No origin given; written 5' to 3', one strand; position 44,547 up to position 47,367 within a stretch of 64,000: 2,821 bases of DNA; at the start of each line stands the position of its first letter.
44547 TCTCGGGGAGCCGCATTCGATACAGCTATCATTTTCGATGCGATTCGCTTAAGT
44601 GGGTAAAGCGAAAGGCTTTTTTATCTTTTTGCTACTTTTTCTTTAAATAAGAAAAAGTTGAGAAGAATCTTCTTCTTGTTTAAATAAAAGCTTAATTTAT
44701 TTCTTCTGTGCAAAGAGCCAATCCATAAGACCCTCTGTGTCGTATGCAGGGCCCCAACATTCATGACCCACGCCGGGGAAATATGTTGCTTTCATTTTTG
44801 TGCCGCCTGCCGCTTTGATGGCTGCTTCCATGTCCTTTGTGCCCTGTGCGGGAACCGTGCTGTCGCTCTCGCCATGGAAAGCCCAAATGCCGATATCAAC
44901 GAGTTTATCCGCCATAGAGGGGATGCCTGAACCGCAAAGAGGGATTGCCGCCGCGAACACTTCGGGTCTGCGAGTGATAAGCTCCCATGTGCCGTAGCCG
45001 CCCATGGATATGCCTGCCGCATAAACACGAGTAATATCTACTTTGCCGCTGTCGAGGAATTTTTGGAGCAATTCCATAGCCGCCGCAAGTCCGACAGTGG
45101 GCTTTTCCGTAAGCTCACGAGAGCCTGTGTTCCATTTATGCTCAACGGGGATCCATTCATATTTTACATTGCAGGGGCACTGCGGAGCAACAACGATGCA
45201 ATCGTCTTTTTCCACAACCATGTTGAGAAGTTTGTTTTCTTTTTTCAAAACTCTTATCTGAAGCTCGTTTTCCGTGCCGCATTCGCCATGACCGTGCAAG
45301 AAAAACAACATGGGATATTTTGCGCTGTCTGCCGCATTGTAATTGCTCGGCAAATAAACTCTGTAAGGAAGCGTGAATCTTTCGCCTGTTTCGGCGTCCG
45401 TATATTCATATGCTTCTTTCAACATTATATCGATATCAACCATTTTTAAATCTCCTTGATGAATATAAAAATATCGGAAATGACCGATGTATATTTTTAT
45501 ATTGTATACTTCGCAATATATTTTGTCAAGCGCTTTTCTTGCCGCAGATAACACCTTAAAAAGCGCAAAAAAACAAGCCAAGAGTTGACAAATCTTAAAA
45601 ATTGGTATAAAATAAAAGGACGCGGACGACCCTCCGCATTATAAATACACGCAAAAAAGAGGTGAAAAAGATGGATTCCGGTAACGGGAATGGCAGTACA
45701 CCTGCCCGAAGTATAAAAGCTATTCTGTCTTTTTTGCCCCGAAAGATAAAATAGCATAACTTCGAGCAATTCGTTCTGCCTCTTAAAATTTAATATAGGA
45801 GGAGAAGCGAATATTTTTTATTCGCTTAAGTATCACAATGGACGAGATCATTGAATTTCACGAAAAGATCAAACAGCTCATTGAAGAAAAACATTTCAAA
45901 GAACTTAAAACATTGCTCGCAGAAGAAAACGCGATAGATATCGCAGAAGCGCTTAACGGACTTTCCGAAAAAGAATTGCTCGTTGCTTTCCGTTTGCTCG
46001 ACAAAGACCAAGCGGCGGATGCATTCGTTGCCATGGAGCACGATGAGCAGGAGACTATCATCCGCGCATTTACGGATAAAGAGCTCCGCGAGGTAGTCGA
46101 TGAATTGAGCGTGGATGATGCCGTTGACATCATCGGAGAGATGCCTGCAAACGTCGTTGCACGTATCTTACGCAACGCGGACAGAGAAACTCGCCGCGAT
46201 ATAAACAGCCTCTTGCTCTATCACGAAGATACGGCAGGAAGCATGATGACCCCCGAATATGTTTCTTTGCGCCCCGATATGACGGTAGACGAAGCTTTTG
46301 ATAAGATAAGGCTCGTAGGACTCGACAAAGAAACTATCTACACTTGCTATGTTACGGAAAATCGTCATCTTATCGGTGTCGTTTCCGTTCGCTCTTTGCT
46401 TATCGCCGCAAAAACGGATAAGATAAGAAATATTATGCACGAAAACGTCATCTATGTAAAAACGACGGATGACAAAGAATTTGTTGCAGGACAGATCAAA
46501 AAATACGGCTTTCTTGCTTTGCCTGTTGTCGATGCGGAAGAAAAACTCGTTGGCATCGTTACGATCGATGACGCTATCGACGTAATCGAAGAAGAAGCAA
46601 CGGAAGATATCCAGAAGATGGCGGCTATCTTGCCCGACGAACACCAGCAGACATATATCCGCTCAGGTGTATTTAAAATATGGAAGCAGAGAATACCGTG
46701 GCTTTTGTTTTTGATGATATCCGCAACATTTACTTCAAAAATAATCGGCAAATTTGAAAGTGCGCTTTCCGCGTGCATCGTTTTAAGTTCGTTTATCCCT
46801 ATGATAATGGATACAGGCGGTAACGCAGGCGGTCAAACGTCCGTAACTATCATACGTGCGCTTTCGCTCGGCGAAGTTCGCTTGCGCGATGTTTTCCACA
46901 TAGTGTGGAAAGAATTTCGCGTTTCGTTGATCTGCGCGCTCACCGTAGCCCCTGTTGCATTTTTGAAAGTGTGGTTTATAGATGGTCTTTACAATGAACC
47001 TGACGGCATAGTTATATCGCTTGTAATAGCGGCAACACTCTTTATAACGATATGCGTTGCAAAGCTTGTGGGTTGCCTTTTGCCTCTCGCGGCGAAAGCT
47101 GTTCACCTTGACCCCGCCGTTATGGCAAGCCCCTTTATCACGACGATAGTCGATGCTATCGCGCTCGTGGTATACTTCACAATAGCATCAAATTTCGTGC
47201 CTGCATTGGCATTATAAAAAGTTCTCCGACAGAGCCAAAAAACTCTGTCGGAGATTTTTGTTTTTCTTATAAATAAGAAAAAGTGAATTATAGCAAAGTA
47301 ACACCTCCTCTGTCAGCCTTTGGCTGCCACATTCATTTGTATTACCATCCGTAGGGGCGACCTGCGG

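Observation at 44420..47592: Two 243-bp hairpin-rich intergenic repeats, each just 3' of an esterase gene, with indels that preserve stem bases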

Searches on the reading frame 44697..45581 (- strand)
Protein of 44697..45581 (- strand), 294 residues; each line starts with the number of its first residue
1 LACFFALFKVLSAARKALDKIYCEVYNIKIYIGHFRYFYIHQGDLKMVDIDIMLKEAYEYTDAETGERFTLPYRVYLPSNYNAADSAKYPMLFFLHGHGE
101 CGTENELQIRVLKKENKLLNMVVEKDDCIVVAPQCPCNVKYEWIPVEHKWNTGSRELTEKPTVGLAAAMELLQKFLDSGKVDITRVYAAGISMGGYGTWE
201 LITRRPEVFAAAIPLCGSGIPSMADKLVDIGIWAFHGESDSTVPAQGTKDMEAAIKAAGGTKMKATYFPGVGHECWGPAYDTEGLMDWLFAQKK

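Call 16: search_protein_families(library=pfam, proteins=[window:44697-45581:-])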
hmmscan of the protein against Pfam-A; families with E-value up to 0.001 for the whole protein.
window:44697-45581:- (294 aa): 6 families
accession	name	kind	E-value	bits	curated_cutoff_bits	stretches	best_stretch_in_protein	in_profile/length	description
PF00326.27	Peptidase_S9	-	1e-09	38.7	22.6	1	169-217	49-97/213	Prolyl oligopeptidase family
PF01738.24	DLH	-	2.6e-07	30.9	21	1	172-273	85-186/217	Dienelactone hydrolase family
PF00756.26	Esterase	-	4.7e-06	27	22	1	73-222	10-153/251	Putative esterase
PF02230.22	Abhydrolase_2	-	1.4e-05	25.5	23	1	86-277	11-203/217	Phospholipase/Carboxylesterase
PF12146.15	Hydrolase_4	-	0.00037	20.3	27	0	229-276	191-235/239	Serine aminopeptidase, S33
PF06028.17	DUF915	-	0.00066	19.5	22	1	80-198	3-117/255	Alpha/beta hydrolase of unknown function (DUF915)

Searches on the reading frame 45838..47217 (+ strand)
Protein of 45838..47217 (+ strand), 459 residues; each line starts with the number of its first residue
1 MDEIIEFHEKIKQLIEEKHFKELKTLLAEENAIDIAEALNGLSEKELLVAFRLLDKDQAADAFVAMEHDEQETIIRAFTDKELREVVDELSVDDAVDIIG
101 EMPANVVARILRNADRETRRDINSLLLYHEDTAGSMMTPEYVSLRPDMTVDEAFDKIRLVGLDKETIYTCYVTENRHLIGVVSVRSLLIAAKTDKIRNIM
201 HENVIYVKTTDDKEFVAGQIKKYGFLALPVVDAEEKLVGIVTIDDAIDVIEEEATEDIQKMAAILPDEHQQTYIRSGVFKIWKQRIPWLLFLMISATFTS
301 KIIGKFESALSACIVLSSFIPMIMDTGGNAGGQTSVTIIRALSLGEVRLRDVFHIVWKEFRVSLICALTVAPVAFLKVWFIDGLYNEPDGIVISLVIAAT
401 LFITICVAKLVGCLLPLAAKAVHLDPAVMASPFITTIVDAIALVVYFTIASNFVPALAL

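Call 16: search_protein_families(library=pfam, proteins=[window:45838-47217:+])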
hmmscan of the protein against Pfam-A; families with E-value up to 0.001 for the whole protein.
window:45838-47217:+ (459 aa): 3 families
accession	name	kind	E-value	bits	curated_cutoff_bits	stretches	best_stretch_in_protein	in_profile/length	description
PF01769.21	MgtE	-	3e-35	121.7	27.6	1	320-449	1-125/125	Divalent cation transporter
PF03448.22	MgtE_N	-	4e-26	91.9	25.9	1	32-131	3-102/102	MgtE intracellular N domain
PF00571.33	CBS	-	1.2e-17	64.4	24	2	196-251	1-56/57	CBS domain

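Call 18: find_encoding_contigs(protein=window:45838-47217:+, flank=10000, max_places=10)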
Protein window:45838-47217:+ (459 aa): 3 contigs read that carry it; 3 places shown.
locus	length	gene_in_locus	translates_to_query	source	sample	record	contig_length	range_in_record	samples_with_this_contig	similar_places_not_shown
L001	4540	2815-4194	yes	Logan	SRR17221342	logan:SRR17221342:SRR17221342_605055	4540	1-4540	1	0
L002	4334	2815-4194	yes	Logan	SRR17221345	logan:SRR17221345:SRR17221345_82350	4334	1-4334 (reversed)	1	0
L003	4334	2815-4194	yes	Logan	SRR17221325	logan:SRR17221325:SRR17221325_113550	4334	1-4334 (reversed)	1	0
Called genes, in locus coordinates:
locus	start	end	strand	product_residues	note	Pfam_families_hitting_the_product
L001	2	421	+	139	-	?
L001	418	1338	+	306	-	PF16745:RsgA_N, PF03193:RsgA_GTPase, PF01926:MMR_HSR1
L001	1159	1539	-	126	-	-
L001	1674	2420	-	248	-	PF00326:Peptidase_S9 (faint), PF00756:Esterase (weak), PF02230:Abhydrolase_2 (weak), PF01738:DLH (weak)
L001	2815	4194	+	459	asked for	PF03448:MgtE_N, PF00571:CBS, PF01769:MgtE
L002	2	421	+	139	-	?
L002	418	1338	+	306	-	PF16745:RsgA_N, PF03193:RsgA_GTPase, PF01926:MMR_HSR1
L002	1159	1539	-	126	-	-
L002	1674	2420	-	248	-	PF00326:Peptidase_S9 (faint), PF00756:Esterase (weak), PF02230:Abhydrolase_2 (weak), PF01738:DLH (weak)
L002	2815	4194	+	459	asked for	PF03448:MgtE_N, PF00571:CBS, PF01769:MgtE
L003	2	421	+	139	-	?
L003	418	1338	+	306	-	PF16745:RsgA_N, PF03193:RsgA_GTPase, PF01926:MMR_HSR1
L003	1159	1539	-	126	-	-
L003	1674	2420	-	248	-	PF00326:Peptidase_S9 (faint), PF00756:Esterase (weak), PF02230:Abhydrolase_2 (weak), PF01738:DLH (weak)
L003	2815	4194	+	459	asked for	PF03448:MgtE_N, PF00571:CBS, PF01769:MgtE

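Call 22: find_homologous_proteins(query=window:45838-47217:+, max_evalue=1e-60)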
Query window:45838-47217:+ (459 aa): 8000 proteins with E <= 1e-60 among 8000 candidates; the best 120 are listed.
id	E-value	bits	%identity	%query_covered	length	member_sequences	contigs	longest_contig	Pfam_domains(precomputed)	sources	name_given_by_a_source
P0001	6.7e-285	963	98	100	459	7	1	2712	PF01769.22,PF00571.34,PF03448.23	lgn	-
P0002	1.3e-254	863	86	100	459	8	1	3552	PF01769.22,PF00571.34,PF03448.23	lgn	-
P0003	2.4e-243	826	82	100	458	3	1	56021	PF01769.22,PF00571.34,PF03448.23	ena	-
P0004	5.5e-226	769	78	100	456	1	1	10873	PF01769.22,PF00571.34,PF03448.23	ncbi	ncbi:MAG: magnesium transporter [Eubacteriales bacterium]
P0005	1.4e-219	748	75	100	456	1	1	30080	PF01769.22,PF00571.34,PF03448.23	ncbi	-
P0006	2.0e-218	744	74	100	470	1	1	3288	PF01769.22,PF00571.34,PF03448.23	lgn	-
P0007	3.6e-218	743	74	100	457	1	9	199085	PF01769.22,PF00571.34,PF03448.23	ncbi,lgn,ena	-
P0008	7.1e-218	742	74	100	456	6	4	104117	PF01769.22,PF00571.34,PF03448.23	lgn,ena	-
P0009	1.3e-215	734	74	100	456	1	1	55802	PF01769.22,PF00571.34,PF03448.23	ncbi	-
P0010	3.9e-215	733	73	100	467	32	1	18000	PF01769.22,PF00571.34,PF03448.23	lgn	-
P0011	5.5e-215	732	74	100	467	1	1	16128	PF01769.22,PF00571.34,PF03448.23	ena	-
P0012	1.3e-214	731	73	100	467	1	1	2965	PF01769.22,PF00571.34,PF03448.23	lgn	-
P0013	1.5e-214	731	73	100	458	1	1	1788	PF01769.22,PF00571.34,PF03448.23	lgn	-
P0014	3.9e-214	730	73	100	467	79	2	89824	PF01769.22,PF00571.34,PF03448.23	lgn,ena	-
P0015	5.0e-211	719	71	100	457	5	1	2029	PF01769.22,PF00571.34,PF03448.23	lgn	-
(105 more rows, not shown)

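Call 23: find_encoding_contigs(protein=P0003, flank=10000, max_places=3)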
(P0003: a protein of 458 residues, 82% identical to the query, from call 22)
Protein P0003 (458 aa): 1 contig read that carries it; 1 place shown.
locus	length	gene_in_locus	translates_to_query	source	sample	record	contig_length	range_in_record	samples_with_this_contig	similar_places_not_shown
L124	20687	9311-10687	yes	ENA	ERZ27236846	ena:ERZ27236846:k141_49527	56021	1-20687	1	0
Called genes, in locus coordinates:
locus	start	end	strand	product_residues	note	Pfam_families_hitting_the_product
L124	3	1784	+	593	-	?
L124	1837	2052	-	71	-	-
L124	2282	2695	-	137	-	PF02397:Bac_transf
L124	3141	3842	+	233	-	-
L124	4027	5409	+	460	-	-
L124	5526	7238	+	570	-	PF02230:Abhydrolase_2 (faint), PF13385:Laminin_G_3, PF01738:DLH (weak), PF00326:Peptidase_S9 (faint)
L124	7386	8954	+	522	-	PF07953:Toxin_R_bind_N (faint), PF13385:Laminin_G_3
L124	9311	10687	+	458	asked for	PF03448:MgtE_N, PF00571:CBS, PF01769:MgtE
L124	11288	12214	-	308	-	PF16745:RsgA_N, PF03193:RsgA_GTPase, PF01926:MMR_HSR1 (weak)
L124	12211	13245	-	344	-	-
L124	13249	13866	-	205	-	PF00069:Pkinase, PF07714:PK_Tyr_Ser-Thr, PF03109:ABC1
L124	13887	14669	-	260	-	PF00481:PP2C, PF13672:PP2C_2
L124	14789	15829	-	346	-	PF21016:RlmN_N, PF04055:Radical_SAM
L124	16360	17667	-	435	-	PF01029:NusB, PF22458:RsmF-B_ferredox, PF01189:Methyltr_RsmB-F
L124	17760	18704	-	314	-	PF00551:Formyl_trans_N, PF02911:Formyl_trans_C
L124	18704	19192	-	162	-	PF01327:Pep_deformylase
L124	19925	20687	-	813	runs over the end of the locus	PF17764:PriA_3primeBD, PF00270:DEAD, PF04851:ResIII, PF18319:Zn_ribbon_PriA, PF00271:Helicase_C, PF18074:PriA_C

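Call 24: find_encoding_contigs(protein=P0002, flank=10000, max_places=3)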
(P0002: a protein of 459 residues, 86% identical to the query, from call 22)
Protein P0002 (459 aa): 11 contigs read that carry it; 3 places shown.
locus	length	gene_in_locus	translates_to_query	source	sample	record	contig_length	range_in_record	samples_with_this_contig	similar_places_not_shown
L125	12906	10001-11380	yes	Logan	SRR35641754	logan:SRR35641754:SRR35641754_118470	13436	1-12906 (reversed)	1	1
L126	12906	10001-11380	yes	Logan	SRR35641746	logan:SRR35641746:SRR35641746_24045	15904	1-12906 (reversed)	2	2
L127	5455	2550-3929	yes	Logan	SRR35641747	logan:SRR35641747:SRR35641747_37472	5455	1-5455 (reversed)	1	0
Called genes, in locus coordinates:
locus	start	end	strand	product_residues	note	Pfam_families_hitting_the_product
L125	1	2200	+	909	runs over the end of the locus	?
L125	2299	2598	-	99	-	-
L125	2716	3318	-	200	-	PF02397:Bac_transf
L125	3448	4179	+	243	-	-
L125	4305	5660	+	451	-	-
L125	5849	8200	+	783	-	PF13385:Laminin_G_3, PF02210:Laminin_G_2 (faint), PF13385:Laminin_G_3, PF00326:Peptidase_S9 (faint)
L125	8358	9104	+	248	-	PF12146:Hydrolase_4 (faint), PF00326:Peptidase_S9 (weak), PF01738:DLH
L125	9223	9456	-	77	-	-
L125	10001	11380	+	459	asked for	PF03448:MgtE_N, PF00571:CBS, PF01769:MgtE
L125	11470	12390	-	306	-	PF16745:RsgA_N, PF03193:RsgA_GTPase, PF01926:MMR_HSR1 (weak)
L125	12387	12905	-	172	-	?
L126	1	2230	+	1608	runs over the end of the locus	-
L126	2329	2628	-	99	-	-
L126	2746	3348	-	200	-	PF02397:Bac_transf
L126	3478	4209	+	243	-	-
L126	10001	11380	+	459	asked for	PF03448:MgtE_N, PF00571:CBS, PF01769:MgtE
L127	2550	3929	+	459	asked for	PF03448:MgtE_N, PF00571:CBS, PF01769:MgtE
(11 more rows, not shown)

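Call 25: find_encoding_contigs(protein=P0004, flank=10000, max_places=3)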
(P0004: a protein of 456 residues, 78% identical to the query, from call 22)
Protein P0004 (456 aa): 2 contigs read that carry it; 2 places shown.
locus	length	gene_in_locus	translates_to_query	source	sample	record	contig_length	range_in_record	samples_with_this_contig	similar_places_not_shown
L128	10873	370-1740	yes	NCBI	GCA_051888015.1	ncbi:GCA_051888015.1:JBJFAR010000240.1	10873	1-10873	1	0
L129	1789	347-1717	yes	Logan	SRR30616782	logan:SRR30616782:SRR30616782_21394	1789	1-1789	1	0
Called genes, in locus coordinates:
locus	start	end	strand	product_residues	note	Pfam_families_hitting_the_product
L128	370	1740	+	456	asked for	PF03448:MgtE_N, PF00571:CBS, PF01769:MgtE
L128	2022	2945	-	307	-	PF16745:RsgA_N, PF03193:RsgA_GTPase, PF01926:MMR_HSR1 (weak)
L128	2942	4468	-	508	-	PF00069:Pkinase, PF07714:PK_Tyr_Ser-Thr, PF03109:ABC1 (weak)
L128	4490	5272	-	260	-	PF00481:PP2C, PF13672:PP2C_2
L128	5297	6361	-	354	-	PF21016:RlmN_N, PF04055:Radical_SAM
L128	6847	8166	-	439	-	PF01029:NusB, PF22458:RsmF-B_ferredox, PF01189:Methyltr_RsmB-F, PF13847:Methyltransf_31 (weak)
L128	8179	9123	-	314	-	PF00551:Formyl_trans_N, PF02911:Formyl_trans_C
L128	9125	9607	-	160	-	PF01327:Pep_deformylase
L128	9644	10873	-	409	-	PF18319:Zn_ribbon_PriA (weak), PF00271:Helicase_C, PF18074:PriA_C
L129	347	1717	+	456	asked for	PF03448:MgtE_N, PF00571:CBS, PF01769:MgtE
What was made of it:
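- In L124, L125 and L128 mgtE is convergent with RsgA and the esterases lie upstream of it (calls 23-25).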

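Call 66: search_protein_families(library=pfam, proteins=[L248:2469-3212:+], max_evalue=0.00001)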
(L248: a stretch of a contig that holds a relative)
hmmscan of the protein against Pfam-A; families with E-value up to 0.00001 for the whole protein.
L248:2469-3212:+ (247 aa): 0 families
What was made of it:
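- On MITE: The genes flanking ten family members are housekeeping genes or have no Pfam match; none is a transposase (call 66).
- On IS200/IS605 derivative or TnpB guide-RNA scaffold: The ten flanking proteins scanned are housekeeping genes or have no Pfam match; none is a transposase (call 66).
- Tried and rejected: None were found (call 66).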
